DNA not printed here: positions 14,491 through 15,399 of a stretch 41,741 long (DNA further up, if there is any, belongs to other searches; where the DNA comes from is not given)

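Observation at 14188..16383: AT-rich accessory island (RadC-JAB, GP88-like Cys-cluster protein and three small proteins) with its own consensus promoter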

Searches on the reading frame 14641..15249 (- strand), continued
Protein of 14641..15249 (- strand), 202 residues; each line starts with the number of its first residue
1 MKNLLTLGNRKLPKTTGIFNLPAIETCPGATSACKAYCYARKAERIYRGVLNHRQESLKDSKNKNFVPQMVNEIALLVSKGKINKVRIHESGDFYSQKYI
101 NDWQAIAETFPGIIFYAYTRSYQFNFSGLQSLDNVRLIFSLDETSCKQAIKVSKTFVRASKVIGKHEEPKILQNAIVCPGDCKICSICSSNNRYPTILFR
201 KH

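Call 67: search_protein_representatives(alignment_id=A1)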
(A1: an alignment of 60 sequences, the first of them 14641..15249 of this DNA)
Query: 60 sequences, 200 profile positions. Proteins with E-value up to 0.001 (for the whole library): 8740; up to 1e-10: 5038; up to 1e-30: 769. The best 150 are listed.
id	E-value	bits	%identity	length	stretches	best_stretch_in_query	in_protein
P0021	6.8e-71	254.3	-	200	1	4-200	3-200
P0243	2.0e-70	252.8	-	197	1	8-200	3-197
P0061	3.0e-68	245.7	-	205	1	6-200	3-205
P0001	3.5e-68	245.5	-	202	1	9-200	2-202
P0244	9.3e-66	237.6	-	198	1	10-200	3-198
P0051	1.3e-64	233.8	-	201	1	11-200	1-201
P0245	6.7e-64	231.5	-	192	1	7-200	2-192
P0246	5.6e-62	225.2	-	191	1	9-200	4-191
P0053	1.0e-60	221.1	-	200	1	10-200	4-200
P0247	1.1e-60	221.1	-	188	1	11-200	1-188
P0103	7.8e-60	218.2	-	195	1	5-200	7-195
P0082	3.2e-59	216.2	-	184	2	6-143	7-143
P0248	3.2e-58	213.0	-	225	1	6-200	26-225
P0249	8.4e-58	211.6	-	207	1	9-200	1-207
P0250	1.5e-57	210.8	-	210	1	8-200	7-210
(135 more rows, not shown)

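Call 68: search_protein_families(library=pfam, proteins=[L057:724-909:+, L057:974-1165:+, L057:1166-1435:+, L058:9260-9808:+], max_evalue=0.01)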
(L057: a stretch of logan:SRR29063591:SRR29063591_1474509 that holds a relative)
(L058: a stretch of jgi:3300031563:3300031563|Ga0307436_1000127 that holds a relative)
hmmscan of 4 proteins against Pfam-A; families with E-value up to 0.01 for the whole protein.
L057:724-909:+ (61 aa): 0 families

L057:974-1165:+ (63 aa): 0 families

L057:1166-1435:+ (89 aa): 0 families

L058:9260-9808:+ (182 aa): 1 family
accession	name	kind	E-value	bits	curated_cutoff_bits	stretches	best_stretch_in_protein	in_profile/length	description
PF10263.15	SprT-like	-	3.1e-14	53.2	25.6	1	34-125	12-102/108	SprT-like family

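Call 69: find_encoding_contigs(protein=P0020, flank=4000, max_places=3)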
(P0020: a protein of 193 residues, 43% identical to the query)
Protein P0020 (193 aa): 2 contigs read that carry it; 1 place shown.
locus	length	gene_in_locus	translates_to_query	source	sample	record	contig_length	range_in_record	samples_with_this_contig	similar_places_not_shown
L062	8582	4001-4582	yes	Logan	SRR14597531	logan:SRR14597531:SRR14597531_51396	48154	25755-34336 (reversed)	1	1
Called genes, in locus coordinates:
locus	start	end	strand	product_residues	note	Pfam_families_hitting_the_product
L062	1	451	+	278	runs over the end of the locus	-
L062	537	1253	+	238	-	-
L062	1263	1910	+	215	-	-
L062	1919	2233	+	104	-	-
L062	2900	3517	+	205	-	-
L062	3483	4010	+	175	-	-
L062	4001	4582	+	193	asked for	PF17338:GP88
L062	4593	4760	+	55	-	PF14192:DUF4314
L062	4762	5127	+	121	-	-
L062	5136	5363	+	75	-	-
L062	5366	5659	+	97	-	-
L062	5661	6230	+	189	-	-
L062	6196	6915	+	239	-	-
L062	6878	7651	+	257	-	-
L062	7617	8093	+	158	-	-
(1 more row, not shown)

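Call 70: find_encoding_contigs(protein=P0022, flank=4000, max_places=3)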
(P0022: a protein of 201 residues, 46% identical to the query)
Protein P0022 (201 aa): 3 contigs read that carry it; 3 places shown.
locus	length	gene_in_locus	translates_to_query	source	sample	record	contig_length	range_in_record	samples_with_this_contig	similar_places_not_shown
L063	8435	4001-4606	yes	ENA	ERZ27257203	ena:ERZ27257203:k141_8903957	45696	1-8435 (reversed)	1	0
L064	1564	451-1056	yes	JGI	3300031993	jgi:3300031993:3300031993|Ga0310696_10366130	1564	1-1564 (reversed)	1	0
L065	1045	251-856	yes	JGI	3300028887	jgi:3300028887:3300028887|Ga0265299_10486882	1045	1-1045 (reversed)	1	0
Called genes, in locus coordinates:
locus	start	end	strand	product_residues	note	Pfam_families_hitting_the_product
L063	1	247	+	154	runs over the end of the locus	-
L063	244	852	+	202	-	-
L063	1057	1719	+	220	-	-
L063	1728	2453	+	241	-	-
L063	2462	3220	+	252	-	-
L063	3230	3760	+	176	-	-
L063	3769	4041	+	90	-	-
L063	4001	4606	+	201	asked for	PF17338:GP88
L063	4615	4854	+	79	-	-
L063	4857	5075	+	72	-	-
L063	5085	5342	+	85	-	-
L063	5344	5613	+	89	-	-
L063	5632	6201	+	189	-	PF00149:Metallophos (weak), PF12850:Metallophos_2 (weak)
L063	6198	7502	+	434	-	PF01068:DNA_ligase_A_M, PF14743:DNA_ligase_OB_2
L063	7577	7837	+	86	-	-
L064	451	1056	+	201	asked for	PF17338:GP88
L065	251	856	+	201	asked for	PF17338:GP88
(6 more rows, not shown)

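Call 71: find_encoding_contigs(protein=P0028, flank=4000, max_places=3)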
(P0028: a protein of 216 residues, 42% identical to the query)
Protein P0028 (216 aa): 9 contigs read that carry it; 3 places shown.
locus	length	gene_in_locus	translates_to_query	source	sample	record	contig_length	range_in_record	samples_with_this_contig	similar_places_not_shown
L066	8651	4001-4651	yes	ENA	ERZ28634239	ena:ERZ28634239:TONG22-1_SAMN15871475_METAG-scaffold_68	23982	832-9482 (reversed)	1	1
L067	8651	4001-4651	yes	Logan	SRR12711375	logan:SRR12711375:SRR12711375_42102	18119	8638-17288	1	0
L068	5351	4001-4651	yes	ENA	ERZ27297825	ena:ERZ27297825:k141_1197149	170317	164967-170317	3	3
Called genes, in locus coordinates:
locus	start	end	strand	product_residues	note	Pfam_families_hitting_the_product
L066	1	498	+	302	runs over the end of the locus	-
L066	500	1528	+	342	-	-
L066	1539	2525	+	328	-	-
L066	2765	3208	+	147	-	-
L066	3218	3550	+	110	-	-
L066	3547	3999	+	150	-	-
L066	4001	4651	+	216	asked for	PF17338:GP88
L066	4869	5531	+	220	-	-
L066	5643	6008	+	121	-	-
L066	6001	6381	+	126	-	-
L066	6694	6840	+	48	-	-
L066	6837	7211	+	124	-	-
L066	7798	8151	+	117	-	-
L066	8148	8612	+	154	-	-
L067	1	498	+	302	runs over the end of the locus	-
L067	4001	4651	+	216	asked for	PF17338:GP88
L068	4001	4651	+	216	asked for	PF17338:GP88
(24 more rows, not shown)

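Call 76: search_protein_families(library=pfam, alignment_id=A1, max_evalue=1)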
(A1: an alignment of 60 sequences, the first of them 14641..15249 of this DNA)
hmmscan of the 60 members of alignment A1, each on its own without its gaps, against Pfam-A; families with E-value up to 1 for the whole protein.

A. member 1, window:14641-15249:- (202 aa): 2 families
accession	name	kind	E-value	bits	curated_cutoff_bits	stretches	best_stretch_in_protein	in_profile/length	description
PF17338.8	GP88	-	4.4e-39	135.1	24.4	1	8-172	6-192/230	Gene product 88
PF23872.1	DUF7227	-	0.029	14.4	27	1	25-202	25-210/223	Domain of unknown function (DUF7227)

B. families by the number of members that match (of 60 scanned): 27 families (the first 25 are shown)
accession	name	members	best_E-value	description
PF17338.8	GP88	60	6e-40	Gene product 88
PF23872.1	DUF7227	5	3.5e-09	Domain of unknown function (DUF7227)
PF07505.17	DUF5131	2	0.0065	Protein of unknown function (DUF5131)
PF18818.7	MPTase-PolyVal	2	0.029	Zincin-like metallopeptidase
PF09974.14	DUF2209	2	0.085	Uncharacterized protein conserved in archaea (DUF2209)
PF02617.22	ClpS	2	0.087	ATP-dependent Clp protease adaptor protein ClpS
PF10050.14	DUF2284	1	0.0098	Predicted metal-binding protein (DUF2284)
PF14866.13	Scorpion_toxin_alpha-beta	1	0.025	Long chain scorpion toxin, cysteine-stabilized alpha/beta domain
PF19386.4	DUF5961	1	0.025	Family of unknown function (DUF5961)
PF05502.18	Dynactin_p62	1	0.028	Dynactin p62 family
PF21883.1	WLS_GOLD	1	0.063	Wntless, GOLD domain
PF02442.22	L1R_F9L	1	0.069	Lipid membrane protein of large eukaryotic DNA viruses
PF06044.18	DpnI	1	0.081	Dam-replacing family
PF20822.2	Cmr2_hel_dom1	1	0.09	CRISPR RNA silencing complex Cmr2 subunit, first helical domain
PF17150.9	CHASE6_C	1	0.09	C-terminal domain of two-partite extracellular sensor domain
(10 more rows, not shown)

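Call 77: search_protein_families(library=padloc, proteins=[window:14641-15249:-], max_evalue=0.1)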
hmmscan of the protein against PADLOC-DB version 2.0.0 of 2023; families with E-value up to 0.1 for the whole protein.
window:14641-15249:- (202 aa): 0 families

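Call 91: find_encoding_contigs(protein=P0005, flank=5000, max_places=4)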
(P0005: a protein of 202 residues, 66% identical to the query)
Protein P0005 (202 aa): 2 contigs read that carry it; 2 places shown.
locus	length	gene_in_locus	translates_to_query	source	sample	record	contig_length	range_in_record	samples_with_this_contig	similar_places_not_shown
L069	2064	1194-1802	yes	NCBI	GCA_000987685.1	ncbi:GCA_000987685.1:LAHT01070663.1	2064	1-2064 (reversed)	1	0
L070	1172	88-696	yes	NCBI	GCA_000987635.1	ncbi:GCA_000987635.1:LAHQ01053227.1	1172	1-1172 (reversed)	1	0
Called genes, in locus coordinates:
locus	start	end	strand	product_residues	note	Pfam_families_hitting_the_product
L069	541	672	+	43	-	-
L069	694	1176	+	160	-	PF04002:RadC, PF14464:Prok-JAB (weak)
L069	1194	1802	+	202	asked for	PF17338:GP88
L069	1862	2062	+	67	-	?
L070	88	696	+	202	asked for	PF17338:GP88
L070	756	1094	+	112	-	-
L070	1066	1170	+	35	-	?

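Call 95: search_dna_similar(query=window:14641-15249:-, collection=plasmids, mode=protein, max_rows=12)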
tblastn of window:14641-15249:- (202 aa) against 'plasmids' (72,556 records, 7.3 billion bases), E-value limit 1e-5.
Records with a match: 27; places in all: 27; records where one place covers at least 80% of the query: 4.
Best place of each record, by identity: <60% 27.
By first word of the organism name: Streptomyces 21; Bacillus 1; Nonomuraea 1; Clostridium 1; Amycolatopsis 1; Streptosporangium 1; Kitasatospora 1.
By predicted mobility (MOB-suite, as given by PLSDB): non-mobilizable 25; mobilizable 2.
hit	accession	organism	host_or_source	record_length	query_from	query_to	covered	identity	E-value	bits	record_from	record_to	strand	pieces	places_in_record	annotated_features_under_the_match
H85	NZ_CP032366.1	Bacillus wiedmannii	Alvinocaris longirostris,gills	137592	8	191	91%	34.0%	4e-20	94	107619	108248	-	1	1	hypothetical protein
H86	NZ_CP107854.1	Nonomuraea sp. NBC_00507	-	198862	2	196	97%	27.8%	1e-7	58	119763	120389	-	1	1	hypothetical protein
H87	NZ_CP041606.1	Streptomyces sp. S1D4-14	Isolated strain,Microscale soil grain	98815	2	167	82%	31.1%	5e-8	59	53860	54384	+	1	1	hypothetical protein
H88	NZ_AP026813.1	Clostridium tetani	soil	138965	19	191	86%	27.9%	9e-17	85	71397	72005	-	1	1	hypothetical protein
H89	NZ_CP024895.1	Amycolatopsis sp. AA4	Soil sample,soil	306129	5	144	69%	30.6%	6e-7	56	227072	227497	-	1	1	hypothetical protein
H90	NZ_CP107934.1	Streptomyces zaomyceticus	-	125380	9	141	66%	31.2%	4e-8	60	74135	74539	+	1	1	hypothetical protein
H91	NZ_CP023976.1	Streptomyces alboflavus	cell culture,peony rhizosphere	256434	2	121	59%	34.1%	2e-7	58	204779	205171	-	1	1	hypothetical protein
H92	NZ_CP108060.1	Streptomyces sp. NBC_00280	-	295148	2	121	59%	33.8%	7e-10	65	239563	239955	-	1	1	hypothetical protein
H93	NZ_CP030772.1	Streptomyces sp. YIM 121038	pure culture,soil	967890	2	121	59%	33.3%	8e-7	56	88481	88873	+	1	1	hypothetical protein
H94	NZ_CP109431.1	Streptosporangium sp. NBC_01495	-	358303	14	121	53%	36.9%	3e-11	69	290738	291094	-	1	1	hypothetical protein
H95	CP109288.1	Streptomyces anulatus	-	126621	7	121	57%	33.3%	3e-7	57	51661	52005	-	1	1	hypothetical protein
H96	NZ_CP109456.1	Streptomyces sp. NBC_01456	-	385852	2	121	59%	31.1%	4e-7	57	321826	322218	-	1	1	hypothetical protein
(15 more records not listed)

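Call 99: find_related_loci(query=A1, collection=viral_contigs, flank=5000)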
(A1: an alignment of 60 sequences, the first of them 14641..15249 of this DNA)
Query A1 (202 aa) in viral_contigs; peptide patterns used: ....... (x = any residue, [..] = any of these).
165 stretches matched a pattern; 159 encode a relative of the query (tblastn E <= 1e-3); the best 80 are kept; 80 distinct loci.
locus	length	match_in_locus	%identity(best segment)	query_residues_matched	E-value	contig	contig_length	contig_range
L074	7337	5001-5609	46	3-202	4e-53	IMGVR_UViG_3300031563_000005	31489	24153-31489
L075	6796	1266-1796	46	2-183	5e-45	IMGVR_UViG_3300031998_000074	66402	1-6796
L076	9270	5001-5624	40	4-202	2e-36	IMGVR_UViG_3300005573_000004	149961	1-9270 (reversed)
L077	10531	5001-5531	41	1-188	2e-35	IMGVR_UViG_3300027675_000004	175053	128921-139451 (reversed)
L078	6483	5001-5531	41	1-188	1e-35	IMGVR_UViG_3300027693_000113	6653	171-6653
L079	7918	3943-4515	36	5-202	1e-34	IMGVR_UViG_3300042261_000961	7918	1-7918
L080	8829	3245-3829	41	1-188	4e-33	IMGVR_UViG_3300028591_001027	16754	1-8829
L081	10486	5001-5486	40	8-179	1e-32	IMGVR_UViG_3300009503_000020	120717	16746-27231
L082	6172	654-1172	39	5-188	2e-32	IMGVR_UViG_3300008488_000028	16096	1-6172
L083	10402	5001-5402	47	2-141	9e-32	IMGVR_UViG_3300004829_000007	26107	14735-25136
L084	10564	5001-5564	35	4-202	3e-31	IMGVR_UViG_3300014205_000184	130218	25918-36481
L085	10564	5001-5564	38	8-202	4e-31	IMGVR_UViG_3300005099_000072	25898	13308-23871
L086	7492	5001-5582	38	5-188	3e-31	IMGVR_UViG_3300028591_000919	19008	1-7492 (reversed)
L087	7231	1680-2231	36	5-185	1e-30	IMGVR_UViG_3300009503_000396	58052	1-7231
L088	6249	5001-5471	44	8-152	1e-30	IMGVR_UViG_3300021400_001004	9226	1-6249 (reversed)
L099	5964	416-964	35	5-202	5e-28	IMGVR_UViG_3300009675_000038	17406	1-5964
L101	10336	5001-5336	47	5-121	5e-28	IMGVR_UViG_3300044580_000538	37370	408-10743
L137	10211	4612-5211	34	5-182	1e-21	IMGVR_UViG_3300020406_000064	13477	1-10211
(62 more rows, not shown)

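Call 100: find_related_loci(query=A1, collection=genome_contigs, flank=5000)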
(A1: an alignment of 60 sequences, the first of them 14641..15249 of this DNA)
Query A1 (202 aa) in genome_contigs; peptide patterns used: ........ (x = any residue, [..] = any of these).
36 stretches matched a pattern; 11 encode a relative of the query (tblastn E <= 1e-3); 11 distinct loci.
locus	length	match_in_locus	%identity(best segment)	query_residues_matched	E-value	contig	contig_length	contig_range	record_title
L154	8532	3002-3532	42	5-188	3e-41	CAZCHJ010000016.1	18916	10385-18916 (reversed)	MAG TPA_asm: uncultured Gammaproteobacteria bacterium isolate SRP135725_co1_448 genome assembly, contig: NODE_3740_lengt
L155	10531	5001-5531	36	18-188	1e-30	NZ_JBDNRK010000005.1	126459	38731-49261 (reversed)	MAG: Clostridium sp. isolate WK069_bin.5 NODE_46_length_126459_cov_101.431608, whole genome shotgun sequence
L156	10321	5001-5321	48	19-129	3e-30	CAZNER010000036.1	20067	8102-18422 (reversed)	MAG TPA_asm: uncultured Candidatus Saccharibacteria bacterium isolate binchicken_co334_336 genome assembly, contig: NODE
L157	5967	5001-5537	32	18-190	5e-23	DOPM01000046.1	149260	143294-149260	MAG TPA_asm: Desulfosporosinus sp. isolate UBA8487 contig_610, whole genome shotgun sequence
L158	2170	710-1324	33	4-190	3e-18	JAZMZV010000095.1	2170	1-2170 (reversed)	MAG: Thermoguttaceae bacterium isolate T1900044749_TS20190415.MAGScoT_cleanbin_000030 SGB_2165_k141_4566806, whole genom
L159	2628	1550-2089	32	8-155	3e-14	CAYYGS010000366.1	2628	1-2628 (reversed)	MAG TPA_asm: uncultured Jutongia sp. isolate SRP199465_co1_301 genome assembly, contig: NODE_96333_length_2628_cov_3.020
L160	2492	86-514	32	8-124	2e-12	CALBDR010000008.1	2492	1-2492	MAG TPA_asm: uncultured Candidatus Melainabacteria bacterium isolate ERR1995206_bin.70_CONCOCT_v1.1_MAG genome assembly,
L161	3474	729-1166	29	8-132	4e-12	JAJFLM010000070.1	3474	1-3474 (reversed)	MAG: Deltaproteobacteria bacterium isolate OFTM19 OFTM19_69, whole genome shotgun sequence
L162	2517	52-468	32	8-121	1e-11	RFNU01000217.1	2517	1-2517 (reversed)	MAG: bacterium isolate LLD_282 Lanier.contig539253.2517bp, whole genome shotgun sequence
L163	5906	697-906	41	86-153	2e-11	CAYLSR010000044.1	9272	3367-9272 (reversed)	MAG TPA_asm: uncultured Mogibacterium sp. isolate SRP278969_co2_128 genome assembly, contig: NODE_9790_length_9272_cov_6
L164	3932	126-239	53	87-126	5e-9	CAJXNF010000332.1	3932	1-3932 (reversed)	MAG TPA_asm: uncultured proteobacterium isolate SRR4030075_bin.2_MetaBAT_v2.12.1_MAG genome assembly, contig: NODE_12750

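Call 111: search_protein_families(library=pfam, proteins=[L137:4600-5325:+, L137:4230-4505:+, L163:1716-2663:+, L101:5652-6179:+], max_evalue=0.01)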
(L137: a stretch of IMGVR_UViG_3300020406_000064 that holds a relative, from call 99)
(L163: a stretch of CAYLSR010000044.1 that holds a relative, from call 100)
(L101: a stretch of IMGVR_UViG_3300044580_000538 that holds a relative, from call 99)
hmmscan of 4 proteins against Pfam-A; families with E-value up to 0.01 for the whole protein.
L137:4600-5325:+ (241 aa): 1 family
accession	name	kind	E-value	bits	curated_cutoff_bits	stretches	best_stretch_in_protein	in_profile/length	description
PF17338.8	GP88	-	2e-36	126.4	24.4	1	6-222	4-219/230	Gene product 88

L137:4230-4505:+ (91 aa): 0 families

L163:1716-2663:+ (315 aa): 2 families
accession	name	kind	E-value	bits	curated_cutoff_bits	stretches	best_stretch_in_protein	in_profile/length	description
PF18818.7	MPTase-PolyVal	-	1e-32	113.3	27.5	1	165-287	5-123/126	Zincin-like metallopeptidase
PF08401.16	ArdcN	-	1.7e-09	38.4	22.6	1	20-87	4-82/123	N-terminal domain of anti-restriction factor ArdC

L101:5652-6179:+ (175 aa): 3 families
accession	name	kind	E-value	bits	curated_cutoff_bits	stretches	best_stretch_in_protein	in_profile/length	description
PF10263.15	SprT-like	-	2.9e-14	53.2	25.6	1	36-110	21-100/108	SprT-like family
PF01863.23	YgjP-like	-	0.0041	17.6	26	1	4-83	102-178/207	YgjP-like, metallopeptidase domain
PF15825.10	FAM25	-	0.0066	17.2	27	0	5-22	41-58/65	FAM25 family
